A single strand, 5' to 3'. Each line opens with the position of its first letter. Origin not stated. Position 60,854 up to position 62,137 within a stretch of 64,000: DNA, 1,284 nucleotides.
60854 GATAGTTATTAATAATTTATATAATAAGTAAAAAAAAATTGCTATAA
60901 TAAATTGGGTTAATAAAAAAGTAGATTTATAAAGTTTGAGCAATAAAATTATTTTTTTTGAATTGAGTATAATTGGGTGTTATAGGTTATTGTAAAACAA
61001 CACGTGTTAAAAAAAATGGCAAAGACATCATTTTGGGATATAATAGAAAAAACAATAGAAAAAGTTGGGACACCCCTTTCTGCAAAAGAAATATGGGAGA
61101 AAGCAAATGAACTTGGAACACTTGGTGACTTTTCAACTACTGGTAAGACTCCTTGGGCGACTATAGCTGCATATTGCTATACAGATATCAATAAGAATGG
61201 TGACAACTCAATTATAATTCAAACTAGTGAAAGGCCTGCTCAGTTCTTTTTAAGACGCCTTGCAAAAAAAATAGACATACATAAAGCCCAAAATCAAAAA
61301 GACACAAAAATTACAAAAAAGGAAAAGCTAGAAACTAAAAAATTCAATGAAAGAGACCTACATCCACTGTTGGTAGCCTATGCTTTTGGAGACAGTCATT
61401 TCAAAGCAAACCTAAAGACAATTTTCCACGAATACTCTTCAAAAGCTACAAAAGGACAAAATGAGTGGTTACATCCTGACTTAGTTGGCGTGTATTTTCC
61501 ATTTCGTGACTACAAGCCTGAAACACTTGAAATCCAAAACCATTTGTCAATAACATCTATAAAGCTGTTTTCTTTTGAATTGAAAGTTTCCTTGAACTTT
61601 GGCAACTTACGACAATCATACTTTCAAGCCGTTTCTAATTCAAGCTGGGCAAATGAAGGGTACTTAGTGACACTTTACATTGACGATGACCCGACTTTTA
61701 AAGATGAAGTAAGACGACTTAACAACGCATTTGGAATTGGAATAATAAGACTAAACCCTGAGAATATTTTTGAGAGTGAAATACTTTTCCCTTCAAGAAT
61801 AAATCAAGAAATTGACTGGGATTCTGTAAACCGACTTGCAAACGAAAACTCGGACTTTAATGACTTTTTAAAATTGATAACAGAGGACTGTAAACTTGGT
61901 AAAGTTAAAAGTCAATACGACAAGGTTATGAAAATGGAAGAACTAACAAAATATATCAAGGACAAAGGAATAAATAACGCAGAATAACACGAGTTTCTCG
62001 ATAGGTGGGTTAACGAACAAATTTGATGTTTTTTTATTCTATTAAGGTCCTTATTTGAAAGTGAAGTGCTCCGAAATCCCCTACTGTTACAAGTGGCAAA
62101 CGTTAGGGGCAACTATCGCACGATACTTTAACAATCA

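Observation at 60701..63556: Foreign-looking two-gene cassette: a HARE-HTH/PD-(D/E)xK protein plus a RecB-like nuclease-domain protein. Candidate uncharacterised defence system.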

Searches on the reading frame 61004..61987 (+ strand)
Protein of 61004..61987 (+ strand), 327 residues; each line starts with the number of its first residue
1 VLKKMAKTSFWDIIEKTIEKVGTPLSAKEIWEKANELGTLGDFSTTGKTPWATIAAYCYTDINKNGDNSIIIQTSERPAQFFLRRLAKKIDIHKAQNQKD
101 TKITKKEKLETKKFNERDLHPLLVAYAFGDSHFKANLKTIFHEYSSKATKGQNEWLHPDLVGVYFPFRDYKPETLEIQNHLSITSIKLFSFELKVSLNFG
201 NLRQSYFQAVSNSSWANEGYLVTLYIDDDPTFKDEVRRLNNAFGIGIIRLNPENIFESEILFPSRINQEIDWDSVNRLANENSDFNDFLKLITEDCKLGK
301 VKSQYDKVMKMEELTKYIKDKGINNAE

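Call 3: search_protein_families(library=pfam, proteins=[window:61004-61987:+], max_evalue=1)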
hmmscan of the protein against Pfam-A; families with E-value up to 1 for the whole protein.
window:61004-61987:+ (327 aa): 1 family
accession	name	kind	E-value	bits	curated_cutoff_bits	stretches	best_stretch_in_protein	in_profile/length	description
PF05066.19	HARE-HTH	-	1.7e-10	41.6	25.9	1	19-74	12-61/71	HB1, ASXL, restriction endonuclease HTH domain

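Call 4: search_protein_families(library=padloc, proteins=[window:61004-61987:+], max_evalue=1)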
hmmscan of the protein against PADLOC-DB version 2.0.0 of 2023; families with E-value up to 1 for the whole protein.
window:61004-61987:+ (327 aa): 0 families

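Call 5: search_protein_families(library=ncbifam, proteins=[window:61004-61987:+], max_evalue=1)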
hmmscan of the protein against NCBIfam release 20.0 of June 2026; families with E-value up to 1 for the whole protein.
window:61004-61987:+ (327 aa): 0 families

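Call 10: find_homologous_proteins(query=window:61016-61987:+)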
Query window:61016-61987:+ (323 aa): 6460 proteins with E <= 0.001 among 7134 candidates; the best 120 are listed.
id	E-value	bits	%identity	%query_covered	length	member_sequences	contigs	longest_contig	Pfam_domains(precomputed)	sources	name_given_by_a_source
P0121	8.1e-215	730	100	100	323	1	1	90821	PF05066.20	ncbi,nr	ncbi:MAG: HTH domain-containing protein [Candidatus Kapabacteria bacterium]|nr:HTH domain-containing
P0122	1.1e-199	680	92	100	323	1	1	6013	PF05066.20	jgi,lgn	jgi:hypothetical protein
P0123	1.6e-199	680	92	100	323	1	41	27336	PF05066.20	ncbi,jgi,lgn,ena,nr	ncbi:MAG: hypothetical protein KBB29_07500 [Bacteroidales bacterium]|nr:hypothetical protein [Bacter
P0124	2.6e-199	679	92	100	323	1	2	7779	PF05066.20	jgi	jgi:hypothetical protein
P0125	6.0e-199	678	92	100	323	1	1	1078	PF05066.20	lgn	-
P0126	6.6e-199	678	92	100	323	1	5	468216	PF05066.20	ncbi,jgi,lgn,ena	-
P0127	8.2e-199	677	92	100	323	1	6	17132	PF05066.20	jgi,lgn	jgi:hypothetical protein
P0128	1.4e-198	677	92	100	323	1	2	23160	PF05066.20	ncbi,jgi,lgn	jgi:hypothetical protein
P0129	1.9e-198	676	93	100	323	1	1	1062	PF05066.20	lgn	-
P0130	1.9e-198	676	92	100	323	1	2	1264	PF05066.20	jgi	-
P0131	2.8e-198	676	92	100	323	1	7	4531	PF05066.20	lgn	-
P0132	3.2e-198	676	91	100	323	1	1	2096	PF05066.20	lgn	-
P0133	4.3e-198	675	92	100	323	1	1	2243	PF05066.20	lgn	-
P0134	6.7e-198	674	92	100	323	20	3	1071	PF05066.20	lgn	-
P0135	1.5e-197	673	92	100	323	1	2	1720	PF05066.20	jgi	jgi:hypothetical protein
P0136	1.9e-197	673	91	100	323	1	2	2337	PF05066.20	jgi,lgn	jgi:hypothetical protein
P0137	6.4e-197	671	92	100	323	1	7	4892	PF05066.20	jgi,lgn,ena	-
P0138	1.0e-196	671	91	100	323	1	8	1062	PF05066.20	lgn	-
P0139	1.2e-196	670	91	100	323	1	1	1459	PF05066.20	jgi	jgi:hypothetical protein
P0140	1.3e-196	670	91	100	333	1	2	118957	PF05066.20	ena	-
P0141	1.6e-196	670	90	100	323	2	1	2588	PF05066.20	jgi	-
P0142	4.1e-196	669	91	100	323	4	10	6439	PF05066.20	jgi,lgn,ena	-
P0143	4.9e-196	668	91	100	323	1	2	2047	PF05066.20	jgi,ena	jgi:hypothetical protein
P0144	1.5e-195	667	90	100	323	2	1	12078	PF05066.20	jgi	jgi:hypothetical protein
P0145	1.7e-195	667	91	100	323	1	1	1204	PF05066.20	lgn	-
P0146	2.3e-195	666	91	100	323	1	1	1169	PF05066.20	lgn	-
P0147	6.3e-195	665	90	100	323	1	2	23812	PF05066.20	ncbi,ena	-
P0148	9.1e-195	664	90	100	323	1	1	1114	PF05066.20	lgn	-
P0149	1.3e-194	664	89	100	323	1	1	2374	PF05066.20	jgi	jgi:hypothetical protein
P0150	1.3e-194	664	90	100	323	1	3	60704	PF05066.20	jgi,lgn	jgi:hypothetical protein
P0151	1.8e-194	663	90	100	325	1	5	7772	PF05066.20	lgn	-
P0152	1.9e-194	663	91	100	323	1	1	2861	PF05066.20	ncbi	ncbi:MAG: HTH domain-containing protein [Flammeovirgaceae bacterium]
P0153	3.1e-194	662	90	100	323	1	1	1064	PF05066.20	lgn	-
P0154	5.1e-194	662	90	100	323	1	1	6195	PF05066.20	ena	-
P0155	5.7e-194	662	90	100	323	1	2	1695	PF05066.20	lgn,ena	-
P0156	7.3e-194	661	89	100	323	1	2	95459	PF05066.20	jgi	jgi:hypothetical protein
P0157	1.2e-193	660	90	99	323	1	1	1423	PF05066.20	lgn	-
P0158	1.5e-193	660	90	100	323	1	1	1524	PF05066.20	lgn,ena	-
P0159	2.1e-193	660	90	100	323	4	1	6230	PF05066.20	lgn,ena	-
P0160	5.2e-193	658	90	99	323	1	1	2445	PF05066.20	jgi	-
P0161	6.0e-193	658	90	100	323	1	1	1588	PF05066.20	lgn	-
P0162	6.5e-193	658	89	100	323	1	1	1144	PF05066.20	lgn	-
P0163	6.8e-193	658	89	100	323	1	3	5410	PF05066.20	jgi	jgi:hypothetical protein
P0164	8.1e-193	658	90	100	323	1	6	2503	PF05066.20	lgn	-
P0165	8.4e-193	658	89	100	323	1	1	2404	PF05066.20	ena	-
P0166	1.2e-192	657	90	100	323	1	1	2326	PF05066.20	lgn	-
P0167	1.9e-192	657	89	100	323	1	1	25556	PF05066.20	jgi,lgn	-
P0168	2.0e-192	656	89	100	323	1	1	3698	PF05066.20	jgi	jgi:hypothetical protein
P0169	2.0e-192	656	89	100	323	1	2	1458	PF05066.20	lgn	-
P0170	2.5e-192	656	89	100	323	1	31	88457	PF05066.20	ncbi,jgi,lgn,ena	jgi:hypothetical protein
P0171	2.7e-192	656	89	100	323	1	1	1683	PF05066.20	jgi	jgi:hypothetical protein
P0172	3.7e-192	656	89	100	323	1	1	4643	PF05066.20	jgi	-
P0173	3.8e-192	656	89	100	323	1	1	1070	PF05066.20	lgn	-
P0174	5.1e-192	655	90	100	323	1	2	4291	PF05066.20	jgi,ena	-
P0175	6.1e-192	655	88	100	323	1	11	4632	PF05066.20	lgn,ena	-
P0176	6.7e-192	655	88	100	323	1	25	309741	PF05066.20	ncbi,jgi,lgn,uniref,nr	ncbi:HTH domain-containing protein [Seramator thermalis]|jgi:hypothetical protein|uniref:HTH domain-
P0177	7.0e-192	655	88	100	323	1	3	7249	PF05066.20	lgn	-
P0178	7.1e-192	655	89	100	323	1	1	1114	PF05066.20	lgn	-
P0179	7.6e-192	655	88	100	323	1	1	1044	PF05066.20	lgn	-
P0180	8.1e-192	654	88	100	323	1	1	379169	PF05066.20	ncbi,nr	ncbi:MAG: HrgA protein [Bacteroidetes bacterium]|nr:HrgA protein [Bacteroidota bacterium]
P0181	1.1e-191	654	89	100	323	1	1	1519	PF05066.20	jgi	jgi:hypothetical protein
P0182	1.4e-191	654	89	99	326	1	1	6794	PF05066.20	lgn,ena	-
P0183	2.5e-191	653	88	100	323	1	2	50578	PF05066.20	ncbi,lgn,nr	ncbi:MAG: HrgA protein [Bacteroidales bacterium]|nr:HrgA protein [Bacteroidales bacterium]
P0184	2.7e-191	653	88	100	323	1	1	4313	PF05066.20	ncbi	-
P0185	3.2e-191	653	87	100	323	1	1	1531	PF05066.20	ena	-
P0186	3.3e-191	652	88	100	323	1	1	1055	PF05066.20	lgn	-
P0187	3.4e-191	652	88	100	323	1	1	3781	PF05066.20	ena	-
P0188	3.8e-191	652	88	100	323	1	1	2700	PF05066.20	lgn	-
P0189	3.9e-191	652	88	100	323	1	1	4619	PF05066.20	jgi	jgi:hypothetical protein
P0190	4.3e-191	652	88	100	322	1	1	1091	PF05066.20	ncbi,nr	ncbi:MAG: hypothetical protein JW729_03400, partial [Bacteroidales bacterium]|nr:hypothetical protei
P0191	4.4e-191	652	88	100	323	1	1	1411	PF05066.20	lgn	-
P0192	4.4e-191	652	88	100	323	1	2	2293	PF05066.20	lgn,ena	-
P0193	4.8e-191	652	87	100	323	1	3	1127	PF05066.20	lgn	-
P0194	4.9e-191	652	88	100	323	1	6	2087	PF05066.20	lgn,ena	-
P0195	5.1e-191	652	89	100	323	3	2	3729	PF05066.20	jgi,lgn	jgi:hypothetical protein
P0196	5.6e-191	652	88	100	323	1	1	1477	PF05066.20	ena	-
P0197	1.2e-190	651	88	100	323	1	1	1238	PF05066.20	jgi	jgi:uncharacterized protein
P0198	1.5e-190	650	89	100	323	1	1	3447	PF05066.20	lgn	-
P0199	2.3e-190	650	88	100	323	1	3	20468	PF05066.20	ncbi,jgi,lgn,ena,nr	ncbi:MAG TPA: HTH domain-containing protein [Bacteroidales bacterium]|nr:HTH domain-containing prote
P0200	3.1e-190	649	88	99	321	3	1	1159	PF05066.20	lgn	-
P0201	4.6e-190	649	88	99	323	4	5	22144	PF05066.20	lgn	-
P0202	4.7e-190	649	89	100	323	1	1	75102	PF05066.20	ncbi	-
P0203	4.9e-190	649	89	99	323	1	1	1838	PF05066.20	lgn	-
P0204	5.4e-190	649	88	100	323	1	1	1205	PF05066.20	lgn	-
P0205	5.5e-190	648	87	100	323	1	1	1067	PF05066.20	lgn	-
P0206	7.0e-190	648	89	100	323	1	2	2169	PF05066.20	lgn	-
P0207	8.2e-190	648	88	100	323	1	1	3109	PF05066.20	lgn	-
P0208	9.9e-190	648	87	99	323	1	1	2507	PF05066.20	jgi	jgi:hypothetical protein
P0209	1.4e-189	647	87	100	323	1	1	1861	PF05066.20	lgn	-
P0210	2.4e-189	646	88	100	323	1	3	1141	PF05066.20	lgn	-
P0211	2.4e-189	646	87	100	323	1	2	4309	PF05066.20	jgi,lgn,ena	-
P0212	3.3e-189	646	87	100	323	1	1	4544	PF05066.20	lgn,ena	-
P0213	4.6e-189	645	87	100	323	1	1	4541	PF05066.20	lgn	-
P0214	4.8e-189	645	88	100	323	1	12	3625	PF05066.20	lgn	-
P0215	5.8e-189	645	88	99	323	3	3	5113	PF05066.20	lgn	-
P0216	5.9e-189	645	86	100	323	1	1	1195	PF05066.20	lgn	-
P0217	6.9e-189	645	87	100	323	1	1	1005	PF05066.20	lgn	-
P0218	1.3e-188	644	87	100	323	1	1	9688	PF05066.20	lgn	-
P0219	2.7e-188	643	86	100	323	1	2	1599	PF05066.20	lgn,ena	-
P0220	2.9e-188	643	87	100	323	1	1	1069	PF05066.20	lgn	-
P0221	2.9e-188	643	86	100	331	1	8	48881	PF05066.20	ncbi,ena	-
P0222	2.9e-188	643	87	100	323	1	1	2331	PF05066.20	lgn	-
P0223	3.9e-188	642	87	100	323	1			PF05066.20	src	-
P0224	6.3e-188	642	87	100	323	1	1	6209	PF05066.20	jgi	-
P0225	6.9e-188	642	86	99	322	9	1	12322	PF05066.20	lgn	-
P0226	7.1e-188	642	86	99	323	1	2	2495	PF05066.20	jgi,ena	-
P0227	7.6e-188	641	86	100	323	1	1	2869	PF05066.20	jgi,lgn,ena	-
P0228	8.2e-188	641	87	100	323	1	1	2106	PF05066.20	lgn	-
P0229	8.3e-188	641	87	99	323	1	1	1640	PF05066.20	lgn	-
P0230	1.4e-187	641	86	100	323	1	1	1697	PF05066.20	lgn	-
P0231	2.7e-187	640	86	100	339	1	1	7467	PF05066.20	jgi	jgi:uncharacterized protein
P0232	2.9e-187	640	86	99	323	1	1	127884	PF05066.20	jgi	-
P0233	3.0e-187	639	86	100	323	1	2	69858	PF05066.20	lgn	-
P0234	3.2e-187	639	85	100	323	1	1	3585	PF05066.20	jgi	jgi:hypothetical protein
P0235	3.2e-187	639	87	100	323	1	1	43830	PF05066.20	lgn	-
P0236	3.5e-187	639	86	100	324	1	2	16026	PF05066.20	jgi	jgi:uncharacterized protein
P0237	6.3e-187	638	87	100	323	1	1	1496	PF05066.20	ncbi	-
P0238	6.6e-187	638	86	100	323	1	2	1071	PF05066.20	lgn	-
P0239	6.9e-187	638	88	100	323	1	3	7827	PF05066.20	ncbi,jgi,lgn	jgi:hypothetical protein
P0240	8.1e-187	638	86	98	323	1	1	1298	PF05066.20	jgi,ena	-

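Call 17: find_encoding_contigs(protein=P0126, flank=8000, max_places=6)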
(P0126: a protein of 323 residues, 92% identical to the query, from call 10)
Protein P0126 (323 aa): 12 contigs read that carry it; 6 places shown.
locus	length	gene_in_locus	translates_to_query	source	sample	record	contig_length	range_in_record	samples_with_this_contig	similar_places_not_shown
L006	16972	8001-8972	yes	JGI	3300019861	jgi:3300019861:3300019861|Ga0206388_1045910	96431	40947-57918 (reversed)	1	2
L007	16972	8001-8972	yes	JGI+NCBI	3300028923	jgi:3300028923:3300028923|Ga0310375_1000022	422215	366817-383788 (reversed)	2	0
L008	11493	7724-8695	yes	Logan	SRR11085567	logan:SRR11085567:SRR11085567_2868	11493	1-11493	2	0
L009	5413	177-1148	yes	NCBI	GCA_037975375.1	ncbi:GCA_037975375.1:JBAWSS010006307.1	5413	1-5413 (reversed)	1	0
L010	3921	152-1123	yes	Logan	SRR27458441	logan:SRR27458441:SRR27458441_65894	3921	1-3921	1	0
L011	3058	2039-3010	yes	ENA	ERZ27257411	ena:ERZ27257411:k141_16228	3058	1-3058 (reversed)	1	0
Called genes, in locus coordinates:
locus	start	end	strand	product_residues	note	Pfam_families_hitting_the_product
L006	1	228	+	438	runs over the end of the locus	PF11104:PilM_2 (faint), PF14450:FtsA (weak), PF02491:SHS2_FTSA, PF06723:MreB_Mbl, PF06277:EutA (weak), PF14450:FtsA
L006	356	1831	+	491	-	PF00091:Tubulin, PF12327:FtsZ_C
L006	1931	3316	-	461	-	PF02878:PGM_PMM_I, PF02879:PGM_PMM_II, PF02880:PGM_PMM_III, PF00408:PGM_PMM_IV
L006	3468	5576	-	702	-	-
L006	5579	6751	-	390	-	-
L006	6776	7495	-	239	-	PF01128:IspD, PF12804:NTP_transf_3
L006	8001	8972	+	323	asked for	PF05066:HARE-HTH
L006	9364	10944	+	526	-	PF12161:HsdM_N, PF02384:N6_Mtase, PF07669:Eco57I (faint)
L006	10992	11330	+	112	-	-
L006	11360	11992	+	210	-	PF01541:GIY-YIG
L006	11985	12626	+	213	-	PF01420:Methylase_S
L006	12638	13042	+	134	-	-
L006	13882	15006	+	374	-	PF13784:Fic_N, PF02661:Fic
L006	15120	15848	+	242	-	PF03567:Sulfotransfer_2 (weak)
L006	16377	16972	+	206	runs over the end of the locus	PF00677:Lum_binding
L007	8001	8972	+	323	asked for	PF05066:HARE-HTH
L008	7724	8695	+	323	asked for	PF05066:HARE-HTH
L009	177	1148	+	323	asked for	PF05066:HARE-HTH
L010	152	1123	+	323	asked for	PF05066:HARE-HTH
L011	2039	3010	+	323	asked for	PF05066:HARE-HTH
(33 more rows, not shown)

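Call 18: find_encoding_contigs(protein=P0176, flank=8000, max_places=5)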
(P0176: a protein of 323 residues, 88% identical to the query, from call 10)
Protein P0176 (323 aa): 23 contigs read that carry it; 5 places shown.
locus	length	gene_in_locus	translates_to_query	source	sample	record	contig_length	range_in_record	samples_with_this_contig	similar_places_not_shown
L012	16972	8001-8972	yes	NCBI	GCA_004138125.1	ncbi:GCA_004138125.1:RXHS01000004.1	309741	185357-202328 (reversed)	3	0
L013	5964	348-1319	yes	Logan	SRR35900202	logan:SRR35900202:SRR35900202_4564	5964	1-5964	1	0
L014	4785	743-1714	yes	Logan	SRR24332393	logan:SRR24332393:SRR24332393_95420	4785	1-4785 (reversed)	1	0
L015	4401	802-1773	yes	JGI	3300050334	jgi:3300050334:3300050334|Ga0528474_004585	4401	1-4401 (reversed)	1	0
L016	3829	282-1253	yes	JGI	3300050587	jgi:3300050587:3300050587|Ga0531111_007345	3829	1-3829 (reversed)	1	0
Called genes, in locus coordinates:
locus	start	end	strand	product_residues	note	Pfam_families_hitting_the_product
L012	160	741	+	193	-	PF02659:Mntp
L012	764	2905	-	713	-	PF02897:Peptidase_S9_N, PF02129:Peptidase_S15 (faint), PF00326:Peptidase_S9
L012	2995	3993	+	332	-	PF01545:Cation_efflux, PF16916:ZT_dimer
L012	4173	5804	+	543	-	PF00171:Aldedh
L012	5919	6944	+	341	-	PF01134:GIDA (weak), PF01494:FAD_binding_3 (faint), PF01946:Thi4 (weak), PF03486:HI0933_like, PF05834:Lycopene_cycl (weak), PF07992:Pyr_redox_2, PF13450:NAD_binding_8 (weak)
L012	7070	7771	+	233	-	PF04402:SIMPL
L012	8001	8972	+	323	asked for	PF05066:HARE-HTH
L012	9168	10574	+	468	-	PF17125:Methyltr_RsmF_N, PF01189:Methyltr_RsmB-F, PF13636:Methyltranf_PUA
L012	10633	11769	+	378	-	PF02518:HATPase_c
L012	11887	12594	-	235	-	PF03483:B3_4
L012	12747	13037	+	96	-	-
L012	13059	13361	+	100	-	PF05164:ZapA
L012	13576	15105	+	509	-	PF12072:RNase_Y_N, PF00013:KH_1, PF08668:HDOD (faint), PF01966:HD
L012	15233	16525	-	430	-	PF20245:DUF6600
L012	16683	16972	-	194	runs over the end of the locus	PF02508:Rnf-Nqr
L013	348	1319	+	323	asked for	PF05066:HARE-HTH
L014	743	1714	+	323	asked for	PF05066:HARE-HTH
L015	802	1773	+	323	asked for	PF05066:HARE-HTH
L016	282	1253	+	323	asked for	PF05066:HARE-HTH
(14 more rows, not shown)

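Call 19: find_encoding_contigs(protein=P0170, flank=8000, max_places=5)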
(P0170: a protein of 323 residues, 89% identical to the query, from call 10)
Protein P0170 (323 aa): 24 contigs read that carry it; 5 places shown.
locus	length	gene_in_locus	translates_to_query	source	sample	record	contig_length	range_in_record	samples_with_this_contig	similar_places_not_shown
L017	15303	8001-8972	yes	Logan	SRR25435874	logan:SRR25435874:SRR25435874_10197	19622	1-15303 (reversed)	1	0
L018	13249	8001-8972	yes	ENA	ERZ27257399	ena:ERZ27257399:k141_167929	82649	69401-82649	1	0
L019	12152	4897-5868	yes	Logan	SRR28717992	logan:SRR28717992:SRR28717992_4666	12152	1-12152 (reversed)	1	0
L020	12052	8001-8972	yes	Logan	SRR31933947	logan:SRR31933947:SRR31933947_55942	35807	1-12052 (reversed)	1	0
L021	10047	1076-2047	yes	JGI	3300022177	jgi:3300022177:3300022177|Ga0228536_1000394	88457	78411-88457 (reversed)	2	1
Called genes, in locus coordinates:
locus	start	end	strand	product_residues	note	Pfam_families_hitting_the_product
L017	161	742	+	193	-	PF02659:Mntp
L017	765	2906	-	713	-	PF02897:Peptidase_S9_N, PF02129:Peptidase_S15 (faint), PF00326:Peptidase_S9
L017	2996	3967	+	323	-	PF01545:Cation_efflux, PF16916:ZT_dimer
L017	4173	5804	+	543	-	PF00171:Aldedh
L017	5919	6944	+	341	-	PF01134:GIDA (weak), PF01494:FAD_binding_3 (faint), PF01946:Thi4 (weak), PF03486:HI0933_like, PF05834:Lycopene_cycl (weak), PF07992:Pyr_redox_2, PF13450:NAD_binding_8 (weak)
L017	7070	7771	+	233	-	PF04402:SIMPL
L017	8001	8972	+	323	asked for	PF05066:HARE-HTH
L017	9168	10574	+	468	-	PF17125:Methyltr_RsmF_N, PF01189:Methyltr_RsmB-F, PF13636:Methyltranf_PUA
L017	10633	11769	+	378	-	PF02518:HATPase_c, PF14501:HATPase_c_5 (faint)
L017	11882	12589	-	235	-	PF03483:B3_4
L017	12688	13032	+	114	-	-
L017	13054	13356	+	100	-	PF05164:ZapA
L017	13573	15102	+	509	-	PF12072:RNase_Y_N, PF00013:KH_1, PF08668:HDOD (faint), PF01966:HD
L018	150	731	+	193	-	PF02659:Mntp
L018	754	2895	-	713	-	PF02897:Peptidase_S9_N, PF00326:Peptidase_S9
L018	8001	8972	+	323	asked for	PF05066:HARE-HTH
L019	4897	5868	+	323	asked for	PF05066:HARE-HTH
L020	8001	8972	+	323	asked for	PF05066:HARE-HTH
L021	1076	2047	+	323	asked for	PF05066:HARE-HTH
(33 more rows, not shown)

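Call 20: search_solved_structures(query=window:61016-61987:+, max_evalue=10, show_alignments=2)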
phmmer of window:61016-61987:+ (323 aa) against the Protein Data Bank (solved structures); distinct sequences matched with E-value up to 10: 0.

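Call 39: search_protein_representatives(protein=window:61016-61984:+)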
Query: 323 residues. Proteins with E-value up to 0.001 (for the whole library): 1426; up to 1e-10: 921; up to 1e-30: 375. The best 150 are listed.
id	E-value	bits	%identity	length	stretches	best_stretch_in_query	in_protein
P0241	1.9e-97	342.8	53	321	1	5-319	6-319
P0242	3.5e-95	335.4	53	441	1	3-320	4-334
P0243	6.5e-91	321.3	52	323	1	4-319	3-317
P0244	1.7e-88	313.4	50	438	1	5-321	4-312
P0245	1.7e-86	306.8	50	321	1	5-319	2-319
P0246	7.6e-82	291.6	52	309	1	7-317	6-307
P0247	1.1e-81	291.0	47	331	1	2-310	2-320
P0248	8.1e-81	288.2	41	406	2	7-317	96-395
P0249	1.5e-80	287.3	44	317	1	4-320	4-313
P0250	1.6e-78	280.6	47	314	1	3-319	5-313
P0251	1.9e-77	277.1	49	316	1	19-319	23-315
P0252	2.8e-76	273.3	45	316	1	5-299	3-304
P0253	2.2e-75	270.3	45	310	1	5-315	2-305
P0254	5.5e-74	265.7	43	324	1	1-319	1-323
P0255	2.4e-73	263.6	48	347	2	104-318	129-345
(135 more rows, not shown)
